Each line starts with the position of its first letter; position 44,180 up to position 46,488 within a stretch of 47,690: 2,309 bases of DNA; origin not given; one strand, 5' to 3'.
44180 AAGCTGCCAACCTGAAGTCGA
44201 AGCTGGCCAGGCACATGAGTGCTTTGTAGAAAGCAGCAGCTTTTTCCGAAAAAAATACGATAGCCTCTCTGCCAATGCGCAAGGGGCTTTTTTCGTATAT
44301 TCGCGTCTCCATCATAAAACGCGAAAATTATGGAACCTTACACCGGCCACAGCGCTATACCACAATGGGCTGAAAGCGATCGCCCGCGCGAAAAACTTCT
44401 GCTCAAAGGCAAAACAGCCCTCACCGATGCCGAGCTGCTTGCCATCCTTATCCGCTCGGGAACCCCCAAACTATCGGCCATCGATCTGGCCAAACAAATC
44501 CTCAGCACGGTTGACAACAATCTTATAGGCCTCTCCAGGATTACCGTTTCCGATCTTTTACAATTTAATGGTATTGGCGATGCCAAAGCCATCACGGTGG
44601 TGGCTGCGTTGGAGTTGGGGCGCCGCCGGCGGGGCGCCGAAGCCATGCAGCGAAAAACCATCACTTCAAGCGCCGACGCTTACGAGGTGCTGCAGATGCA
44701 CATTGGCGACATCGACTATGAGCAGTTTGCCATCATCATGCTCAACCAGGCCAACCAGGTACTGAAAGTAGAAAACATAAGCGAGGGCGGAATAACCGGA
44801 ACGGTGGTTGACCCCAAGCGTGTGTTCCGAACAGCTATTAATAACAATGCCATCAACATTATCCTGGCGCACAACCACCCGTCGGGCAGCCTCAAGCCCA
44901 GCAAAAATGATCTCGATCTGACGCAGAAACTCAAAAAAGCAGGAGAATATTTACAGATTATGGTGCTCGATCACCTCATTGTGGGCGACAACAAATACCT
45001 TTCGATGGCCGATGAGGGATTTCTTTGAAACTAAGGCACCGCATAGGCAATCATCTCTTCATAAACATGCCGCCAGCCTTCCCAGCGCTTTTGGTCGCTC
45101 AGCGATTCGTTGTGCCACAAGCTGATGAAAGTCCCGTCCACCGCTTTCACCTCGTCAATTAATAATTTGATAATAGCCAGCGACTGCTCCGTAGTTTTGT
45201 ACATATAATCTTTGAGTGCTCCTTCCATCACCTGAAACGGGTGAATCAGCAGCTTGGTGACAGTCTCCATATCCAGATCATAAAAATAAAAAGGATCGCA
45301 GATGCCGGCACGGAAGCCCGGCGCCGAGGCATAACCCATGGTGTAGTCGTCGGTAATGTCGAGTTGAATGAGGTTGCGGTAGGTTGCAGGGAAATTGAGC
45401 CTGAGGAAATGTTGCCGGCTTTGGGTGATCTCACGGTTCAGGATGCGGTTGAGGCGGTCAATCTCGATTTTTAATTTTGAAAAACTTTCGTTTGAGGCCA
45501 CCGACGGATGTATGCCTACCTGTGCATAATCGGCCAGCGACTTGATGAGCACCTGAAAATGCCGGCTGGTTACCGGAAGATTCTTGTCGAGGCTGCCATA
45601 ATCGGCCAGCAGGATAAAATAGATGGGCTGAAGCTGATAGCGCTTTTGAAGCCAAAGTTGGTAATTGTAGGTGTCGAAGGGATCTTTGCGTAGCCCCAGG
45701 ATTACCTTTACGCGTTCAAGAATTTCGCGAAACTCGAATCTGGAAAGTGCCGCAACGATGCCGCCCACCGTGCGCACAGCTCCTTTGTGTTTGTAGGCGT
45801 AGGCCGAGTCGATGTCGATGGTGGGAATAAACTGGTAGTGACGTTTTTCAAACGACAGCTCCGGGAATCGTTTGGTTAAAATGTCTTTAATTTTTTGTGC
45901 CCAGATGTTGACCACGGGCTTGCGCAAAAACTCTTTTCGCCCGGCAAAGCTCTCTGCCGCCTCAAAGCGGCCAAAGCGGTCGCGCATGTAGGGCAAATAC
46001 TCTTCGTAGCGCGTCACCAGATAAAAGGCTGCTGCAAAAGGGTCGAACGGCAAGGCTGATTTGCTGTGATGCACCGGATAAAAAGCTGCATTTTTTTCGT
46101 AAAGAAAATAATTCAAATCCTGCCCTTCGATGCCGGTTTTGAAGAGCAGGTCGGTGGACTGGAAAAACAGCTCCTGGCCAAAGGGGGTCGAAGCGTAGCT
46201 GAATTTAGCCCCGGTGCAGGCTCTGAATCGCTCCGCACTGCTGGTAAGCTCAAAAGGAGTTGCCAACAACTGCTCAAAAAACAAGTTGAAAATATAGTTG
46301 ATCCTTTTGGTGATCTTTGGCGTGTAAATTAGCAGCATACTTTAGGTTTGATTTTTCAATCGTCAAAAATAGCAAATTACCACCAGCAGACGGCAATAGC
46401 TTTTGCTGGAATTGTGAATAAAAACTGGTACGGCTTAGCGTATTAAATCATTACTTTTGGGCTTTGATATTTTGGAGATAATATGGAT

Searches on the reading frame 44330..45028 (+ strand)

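Call 37: search_protein_families(library=pfam, proteins=[window:44330-45028:+], max_evalue=0.001)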
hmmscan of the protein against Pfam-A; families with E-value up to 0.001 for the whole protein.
window:44330-45028:+ (232 aa): 2 families
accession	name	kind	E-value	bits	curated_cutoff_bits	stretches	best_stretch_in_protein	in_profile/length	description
PF04002.20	RadC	-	7.1e-44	149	22.1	1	111-230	1-120/121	RadC-like JAB domain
PF20582.4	UPF0758_N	-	1.1e-27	96.4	27.1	1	10-88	1-77/77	UPF0758 N-terminal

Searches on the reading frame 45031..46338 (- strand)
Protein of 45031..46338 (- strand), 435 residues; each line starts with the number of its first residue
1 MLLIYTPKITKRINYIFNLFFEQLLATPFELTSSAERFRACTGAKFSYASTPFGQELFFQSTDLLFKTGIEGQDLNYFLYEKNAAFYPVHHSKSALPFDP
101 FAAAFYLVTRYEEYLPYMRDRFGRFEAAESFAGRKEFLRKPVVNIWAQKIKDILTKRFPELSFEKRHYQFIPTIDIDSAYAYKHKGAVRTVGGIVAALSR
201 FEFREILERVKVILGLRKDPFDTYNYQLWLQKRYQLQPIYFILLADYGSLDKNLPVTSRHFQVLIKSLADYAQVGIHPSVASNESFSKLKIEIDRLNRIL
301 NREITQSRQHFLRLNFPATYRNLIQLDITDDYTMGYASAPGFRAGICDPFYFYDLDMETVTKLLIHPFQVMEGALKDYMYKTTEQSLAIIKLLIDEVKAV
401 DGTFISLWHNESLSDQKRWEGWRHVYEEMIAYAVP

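Call 37: search_protein_families(library=pfam, proteins=[window:45031-46338:-], max_evalue=0.001)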
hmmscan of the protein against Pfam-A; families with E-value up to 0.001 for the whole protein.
window:45031-46338:- (435 aa): 1 family
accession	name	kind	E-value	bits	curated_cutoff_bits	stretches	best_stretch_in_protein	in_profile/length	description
PF23019.1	DUF7033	-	1.1e-34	119.1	27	1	96-185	1-90/90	Family of unknown function (DUF7033)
